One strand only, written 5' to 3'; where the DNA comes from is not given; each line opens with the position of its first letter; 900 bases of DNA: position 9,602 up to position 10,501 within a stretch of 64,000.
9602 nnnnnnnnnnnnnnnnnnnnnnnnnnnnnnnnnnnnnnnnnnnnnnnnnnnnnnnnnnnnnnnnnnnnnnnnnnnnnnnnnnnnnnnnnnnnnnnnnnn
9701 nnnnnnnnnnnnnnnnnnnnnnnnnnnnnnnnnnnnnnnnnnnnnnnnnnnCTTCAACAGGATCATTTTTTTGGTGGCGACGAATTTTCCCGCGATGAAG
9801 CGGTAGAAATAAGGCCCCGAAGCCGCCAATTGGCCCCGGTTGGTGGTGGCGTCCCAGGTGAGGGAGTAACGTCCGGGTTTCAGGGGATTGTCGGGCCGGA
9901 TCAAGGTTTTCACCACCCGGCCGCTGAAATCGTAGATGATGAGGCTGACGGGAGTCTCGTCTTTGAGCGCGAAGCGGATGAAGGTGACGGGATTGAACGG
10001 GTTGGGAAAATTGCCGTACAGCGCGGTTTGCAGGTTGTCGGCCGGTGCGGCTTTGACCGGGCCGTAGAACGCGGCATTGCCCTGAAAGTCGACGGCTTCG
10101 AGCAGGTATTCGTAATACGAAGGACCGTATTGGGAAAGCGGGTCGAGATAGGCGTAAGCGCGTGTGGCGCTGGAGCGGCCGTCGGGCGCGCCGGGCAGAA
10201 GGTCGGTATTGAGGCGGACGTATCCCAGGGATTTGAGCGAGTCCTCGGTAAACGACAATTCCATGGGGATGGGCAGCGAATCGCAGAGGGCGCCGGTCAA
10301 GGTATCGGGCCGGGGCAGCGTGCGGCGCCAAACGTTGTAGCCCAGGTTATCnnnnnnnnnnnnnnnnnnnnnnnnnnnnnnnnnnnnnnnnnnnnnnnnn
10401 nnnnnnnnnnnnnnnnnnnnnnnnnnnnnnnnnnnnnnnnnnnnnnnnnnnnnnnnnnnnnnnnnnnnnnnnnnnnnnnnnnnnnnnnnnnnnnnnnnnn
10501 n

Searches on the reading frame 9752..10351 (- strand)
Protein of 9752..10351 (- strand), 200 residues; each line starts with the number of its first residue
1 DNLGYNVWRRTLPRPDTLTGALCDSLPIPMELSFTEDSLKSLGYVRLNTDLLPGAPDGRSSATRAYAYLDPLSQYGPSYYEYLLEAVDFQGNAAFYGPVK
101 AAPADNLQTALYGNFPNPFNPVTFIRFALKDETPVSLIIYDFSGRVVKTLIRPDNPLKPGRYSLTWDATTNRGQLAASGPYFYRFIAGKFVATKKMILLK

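Call 43: search_protein_families(library=ncbifam, proteins=[window:9752-10351:-], max_evalue=0.01)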
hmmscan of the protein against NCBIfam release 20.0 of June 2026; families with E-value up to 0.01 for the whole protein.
window:9752-10351:- (200 aa): 6 families
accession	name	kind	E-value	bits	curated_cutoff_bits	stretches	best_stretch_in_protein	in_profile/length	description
TIGR04183.1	Por_Secre_tail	domain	7.2e-08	32.3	23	1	115-197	2-70/72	T9SS type A sorting domain-containing protein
NF033707.1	T9SS_sortase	equivalog_domain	7.7e-06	23.8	420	1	99-185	986-1075/1095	type IX secretion system sortase PorU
NF052323.1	T9SSA_dep_M6i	equivalog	5.9e-05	21.2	600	1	114-150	960-996/1043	T9SS-dependent M6-like inactivated metalloprotease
NF038113.1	T9SSA_dep_M36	equivalog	0.0014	16.9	885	1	104-149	785-830/869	T9SS-dependent M36 family metallopeptidase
NF009276.0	PRK12633.1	equivalog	0.0015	18.3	383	1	130-184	126-178/234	flagellar basal body rod modification protein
NF005176.1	PRK06655.1-1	equivalog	0.0019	18.2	230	1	132-182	96-144/197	flagellar hook assembly protein FlgD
